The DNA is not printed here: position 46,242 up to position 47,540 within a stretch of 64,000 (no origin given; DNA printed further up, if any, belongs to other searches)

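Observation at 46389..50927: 1512-aa coiled-coil giant protein with a C-terminal Cys/His globular domain bordering the putative island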

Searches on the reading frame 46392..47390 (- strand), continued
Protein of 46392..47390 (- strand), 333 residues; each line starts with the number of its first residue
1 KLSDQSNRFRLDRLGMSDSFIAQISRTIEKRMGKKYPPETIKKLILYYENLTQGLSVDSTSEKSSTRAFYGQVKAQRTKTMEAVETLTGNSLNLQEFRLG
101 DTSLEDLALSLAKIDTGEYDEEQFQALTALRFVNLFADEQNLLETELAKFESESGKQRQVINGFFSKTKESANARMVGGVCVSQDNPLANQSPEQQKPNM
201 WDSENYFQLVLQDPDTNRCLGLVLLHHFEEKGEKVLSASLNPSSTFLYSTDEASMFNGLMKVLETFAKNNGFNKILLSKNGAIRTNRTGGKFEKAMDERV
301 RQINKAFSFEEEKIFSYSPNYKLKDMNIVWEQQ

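Call 55: search_protein_families(library=ncbifam, proteins=[L037:6229-7695:+, L037:8702-10315:-, L037:10312-11814:-, L036:7761-9962:+, L035:5995-7197:+, L035:14121-15383:+, L040:80-2422:-, L040:2612-3925:+, L040:3960-5279:-, L040:15448-16506:-], max_evalue=0.00001)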
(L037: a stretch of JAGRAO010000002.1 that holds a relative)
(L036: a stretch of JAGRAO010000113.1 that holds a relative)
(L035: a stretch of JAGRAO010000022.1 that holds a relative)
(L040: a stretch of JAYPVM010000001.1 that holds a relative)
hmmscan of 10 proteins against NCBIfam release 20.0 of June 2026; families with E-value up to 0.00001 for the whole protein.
L037:6229-7695:+ (488 aa): 1 family
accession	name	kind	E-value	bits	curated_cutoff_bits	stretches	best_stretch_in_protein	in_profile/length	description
TIGR00383.1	corA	equivalog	1.5e-08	34.4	200.75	1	188-425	20-253/320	magnesium/cobalt transporter CorA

L037:8702-10315:- (537 aa): 0 families

L037:10312-11814:- (500 aa): 0 families

L036:7761-9962:+ (733 aa): 7 families
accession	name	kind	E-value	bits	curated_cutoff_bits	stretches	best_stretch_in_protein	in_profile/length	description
TIGR01480.1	copper_res_A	subfamily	8.9e-125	417.4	478.95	1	30-551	44-591/593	copper resistance system multicopper oxidase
TIGR03388.1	ascorbase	equivalog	5.9e-50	170.4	614.8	1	50-547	20-519/542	L-ascorbate oxidase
NF008205.1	PRK10965.1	equivalog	2.5e-39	135.5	525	2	227-547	213-523/529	multicopper oxidase CueO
TIGR03389.1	laccase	equivalog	3e-38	131.9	558.9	1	35-179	7-156/539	laccase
TIGR03390.1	ascorbOXfungal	equivalog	3.3e-28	98.5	445.35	1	36-304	13-266/538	L-ascorbate oxidase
NF008135.0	PRK10883.1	equivalog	3.5e-13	48.9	581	1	33-141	47-154/471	cell division protein FtsP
TIGR02376.1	Cu_nitrite_red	equivalog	5.9e-11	42.3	296.3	1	35-149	31-147/326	copper-containing nitrite reductase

L035:5995-7197:+ (400 aa): 27 families (the best 25 are shown)
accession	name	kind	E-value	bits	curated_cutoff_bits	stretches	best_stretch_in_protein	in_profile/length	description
TIGR02146.1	LysS_fung_arch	equivalog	1.1e-98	330.6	413.55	1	7-363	1-343/344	homocitrate synthase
NF002085.0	PRK00915.1-2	subfamily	8.9e-95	318.3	517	1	6-378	15-373/504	2-isopropylmalate synthase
TIGR02090.1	LEU1_arch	subfamily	1.7e-79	267.6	484.75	1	7-377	3-359/363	isopropylmalate/citramalate/homocitrate synthases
TIGR02660.1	nifV_homocitr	equivalog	1.3e-73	248.4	462.9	1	5-367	2-350/365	homocitrate synthase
NF041069.1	IPMS_Sufob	equivalog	4.2e-72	243.5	600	1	6-376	2-360/371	isopropylmalate synthase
NF002086.0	PRK00915.1-3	equivalog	5.8e-68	229.6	532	1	5-383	7-383/516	2-isopropylmalate synthase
NF002088.0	PRK00915.1-5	equivalog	2.2e-65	221.1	697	1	6-380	5-377/514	2-isopropylmalate synthase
TIGR00973.1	leuA_bact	equivalog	1e-61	209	598.7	1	6-369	3-364/494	2-isopropylmalate synthase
NF002087.0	PRK00915.1-4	equivalog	2.8e-57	194.4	729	1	6-364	8-365/516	2-isopropylmalate synthase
NF002084.0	PRK00915.1-1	equivalog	1.1e-50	172.7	748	1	5-363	5-361/523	2-isopropylmalate synthase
TIGR00977.1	citramal_synth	equivalog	2.8e-48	164.5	450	1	5-376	2-376/526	citramalate synthase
NF042434.1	IPMS_Lepto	equivalog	1.3e-39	136.2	500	1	5-367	6-371/374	2-isopropylmalate synthase LeuA2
NF042433.1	CitmalDyn_Leptosp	equivalog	7.5e-36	123.8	950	1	5-377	8-376/514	(R)-citramalate synthase CimA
NF002991.1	PRK03739.1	subfamily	5e-18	65.1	455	1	11-308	33-339/550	2-isopropylmalate synthase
NF006049.0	PRK08195.1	subfamily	5.8e-17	61.7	229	1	145-248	146-243/344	4-hyroxy-2-oxovalerate/4-hydroxy-2-oxopentanoic acid aldolase,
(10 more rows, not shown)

L035:14121-15383:+ (420 aa): 0 families

L040:80-2422:- (780 aa): 45 families (the best 25 are shown)
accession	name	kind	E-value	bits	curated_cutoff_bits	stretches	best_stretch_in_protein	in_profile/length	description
TIGR04018.1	Bthiol_YpdA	hypoth_equivalog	1.1e-42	146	339.9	1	6-288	1-289/316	YpdA family putative bacillithiol disulfide reductase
NF009408.0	PRK12769.1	equivalog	3.4e-27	94.9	1003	1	620-778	5-157/659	formate-dependent uric acid utilization protein AegA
NF007658.0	PRK10330.1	equivalog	8.1e-24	84.1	260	1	619-778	4-167/181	electron transport protein HydN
TIGR01292.1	TRX_reduct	equivalog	2.4e-19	69.3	343.45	1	6-296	2-282/300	thioredoxin-disulfide reductase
NF009451.0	PRK12809.1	equivalog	2.8e-19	68.9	1154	1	622-773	7-143/639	formate-dependent uric acid utilization protein YgfT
NF008732.0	PRK11753.1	equivalog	4.7e-19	68.7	266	1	473-585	13-125/214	cAMP-activated global transcriptional regulator CRP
NF045797.1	DsrO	equivalog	7e-18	64.9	200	1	655-722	94-162/235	sulfate reduction electron transfer complex DsrMKJOP subunit DsrO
TIGR02951.1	DMSO_dmsB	equivalog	1.4e-16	60.9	214.1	1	652-760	52-145/161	DMSO/selenate family reductase complex B subunit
NF041715.1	arsenate_red_ArrB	equivalog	7e-15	55.2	450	1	620-722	5-116/233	arsenate respiratory reductase iron-sulfur subunit ArrB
TIGR03143.1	AhpF_homolog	hypoth_equivalog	6.1e-14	51.5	687.65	1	2-224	2-211/555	putative alkyl hydroperoxide reductase F subunit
NF045715.1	sulf_resp_HmcB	equivalog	8.2e-14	51.4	420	1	662-777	105-207/307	sulfate respiration complex iron-sulfur protein HmcB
NF058543.1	ActPatMycb56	equivalog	1.1e-13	50.7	460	1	466-578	2-111/317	acetyltransferase Pat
NF008134.0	PRK10882.1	equivalog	1.7e-13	50.4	263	1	663-773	112-213/329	hydrogenase 2 operon protein HybA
TIGR01350.1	lipoamide_DH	equivalog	4.3e-13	48.8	408.8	1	83-311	100-333/461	dihydrolipoyl dehydrogenase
NF045766.1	PhenlGlyoxDHPadI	equivalog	5.3e-13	48.5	700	1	616-776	3-146/443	NADH-dependent phenylglyoxylate dehydrogenase subunit beta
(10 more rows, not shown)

L040:2612-3925:+ (437 aa): 1 family
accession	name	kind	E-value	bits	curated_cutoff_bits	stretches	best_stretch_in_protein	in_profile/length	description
NF043010.1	Cyt554_Nsmonas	equivalog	8.8e-08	31.8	400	0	29-159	17-137/238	cytochrome c-550 CycA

L040:3960-5279:- (439 aa): 5 families
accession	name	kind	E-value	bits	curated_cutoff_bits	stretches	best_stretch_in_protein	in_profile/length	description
TIGR00831.1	a_cpa1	equivalog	1.7e-48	165.4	279.6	1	59-435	15-407/525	Na+/H+ antiporter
NF003716.0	PRK05326.1-3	equivalog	7.1e-39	133.6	355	1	97-433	60-387/499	potassium/proton antiporter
TIGR00840.1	b_cpa1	equivalog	7.2e-32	110.5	251.25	1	33-434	12-414/559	sodium/hydrogen exchanger 3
NF003715.0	PRK05326.1-2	equivalog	3.4e-28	98.3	309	1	32-433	8-387/595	potassium/proton antiporter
NF003714.0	PRK05326.1-1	equivalog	9.3e-17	60.6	471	1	70-437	36-392/577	potassium/proton antiporter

L040:15448-16506:- (352 aa): 9 families
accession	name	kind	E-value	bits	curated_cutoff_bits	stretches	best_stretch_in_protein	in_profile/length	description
TIGR00446.1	nop2p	subfamily_domain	3e-31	108.7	210.45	1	85-316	32-259/264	NOL1/NOP2/sun family putative RNA methylase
NF041567.1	mtaseRsmF_Thermus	equivalog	5.4e-29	101.1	690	1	134-347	95-316/443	16S rRNA (cytosine(1407)-C(5))-methyltransferase RsmF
NF008898.0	PRK11933.1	equivalog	3.6e-28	98.3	588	1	85-291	75-279/480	16S rRNA (cytosine(1407)-C(5))-methyltransferase RsmF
NF011494.0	PRK14902.1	equivalog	5.8e-28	97.9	319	1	94-321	220-442/444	16S rRNA (cytosine(967)-C(5))-methyltransferase RsmB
NF011493.0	PRK14901.1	equivalog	2e-21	76.3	540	1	133-321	256-445/447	16S rRNA (cytosine(967)-C(5))-methyltransferase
NF008149.0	PRK10901.1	equivalog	2.3e-20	73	375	1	133-321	253-432/434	16S rRNA (cytosine(967)-C(5))-methyltransferase RsmB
TIGR00563.1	rsmB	equivalog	1.4e-17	63.9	269.05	1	133-321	247-435/437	16S rRNA (cytosine(967)-C(5))-methyltransferase RsmB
NF040814.1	tRNA_cyt_mtase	equivalog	2.3e-15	56.4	550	1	133-274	107-249/305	tRNA (cytosine(49)-C(5))-methyltransferase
NF011495.0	PRK14903.1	equivalog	6.8e-15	54.8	503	1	133-276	239-383/431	16S rRNA (cytosine(967)-C(5))-methyltransferase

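Call 70: search_protein_families(library=padloc, alignment_id=A3, max_evalue=0.00001)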
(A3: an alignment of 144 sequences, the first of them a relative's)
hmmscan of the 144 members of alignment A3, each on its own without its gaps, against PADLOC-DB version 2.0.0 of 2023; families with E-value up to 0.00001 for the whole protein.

A. member 1, L024:6624-7172:+ (182 aa): 0 families

B. families by the number of members that match (of 144 scanned): 34 families (the first 25 are shown)
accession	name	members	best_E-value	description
PDLC04140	mad8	2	8.4e-18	mads_8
PDLC01991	CARF_m8--CARF_LolE_TM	2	1e-08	-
PDLC03928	PsyrT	2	1.3e-08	-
PDLC02759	SspA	1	1.1e-51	SspA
PDLC02657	DndA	1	2e-51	DndA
PDLC04135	mad3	1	3e-35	mads_3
PDLC04134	mad2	1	8.3e-19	mads_2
PDLC03812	RTasRmuC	1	2.6e-17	DRT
PDLC02980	AriA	1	6.6e-17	-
PDLC03014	subtilase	1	4e-16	-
PDLC04647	PDC-M43B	1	1.4e-11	-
PDLC03659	mREase_IV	1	7.5e-10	Type IV methyl-directed restriction enzyme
PDLC01990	CARF_m8--CARF_Beta-galactosidase_LolE_TM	1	1.8e-09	-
PDLC02914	ATPase-Toprim_I-B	1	9.1e-09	-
PDLC03962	ShosT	1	1.4e-08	-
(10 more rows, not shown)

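Call 71: search_protein_families(library=pfam, alignment_id=A3, max_evalue=0.00001)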
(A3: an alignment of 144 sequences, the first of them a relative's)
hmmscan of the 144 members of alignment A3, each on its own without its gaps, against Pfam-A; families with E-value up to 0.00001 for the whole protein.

A. member 1, L024:6624-7172:+ (182 aa): 0 families

B. families by the number of members that match (of 144 scanned): 160 families (the first 25 are shown)
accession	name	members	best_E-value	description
PF12704.14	MacB_PCD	3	1.8e-48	MacB-like periplasmic core domain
PF01663.27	Phosphodiest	3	1.2e-25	Type I phosphodiesterase / nucleotide pyrophosphatase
PF02687.27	FtsX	3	1.4e-21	FtsX-like permease C-terminal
PF00133.28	tRNA-synt_1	2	5.8e-122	tRNA synthetases class I (I, L, M and V)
PF04041.19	Glyco_hydro_130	2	1.5e-102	beta-1,4-mannooligosaccharide phosphorylase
PF09334.17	tRNA-synt_1g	2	8.7e-97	tRNA synthetases class I (M)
PF06415.18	iPGM_N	2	2.6e-74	BPG-independent PGAM N-terminus (iPGM_N)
PF01676.23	Metalloenzyme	2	1.2e-69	Metalloenzyme superfamily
PF01668.23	SmpB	2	1.3e-49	SmpB protein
PF01926.29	MMR_HSR1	2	9.4e-23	50S ribosome-binding GTPase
PF13620.12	CarboxypepD_reg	2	3.6e-19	Carboxypeptidase regulatory-like domain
PF13529.12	Peptidase_C39_2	2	1.5e-18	Peptidase_C39 like family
PF01966.28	HD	2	2.9e-18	HD domain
PF12146.15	Hydrolase_4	2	2e-16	Serine aminopeptidase, S33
PF13715.12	CarbopepD_reg_2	2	5.6e-16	CarboxypepD_reg-like domain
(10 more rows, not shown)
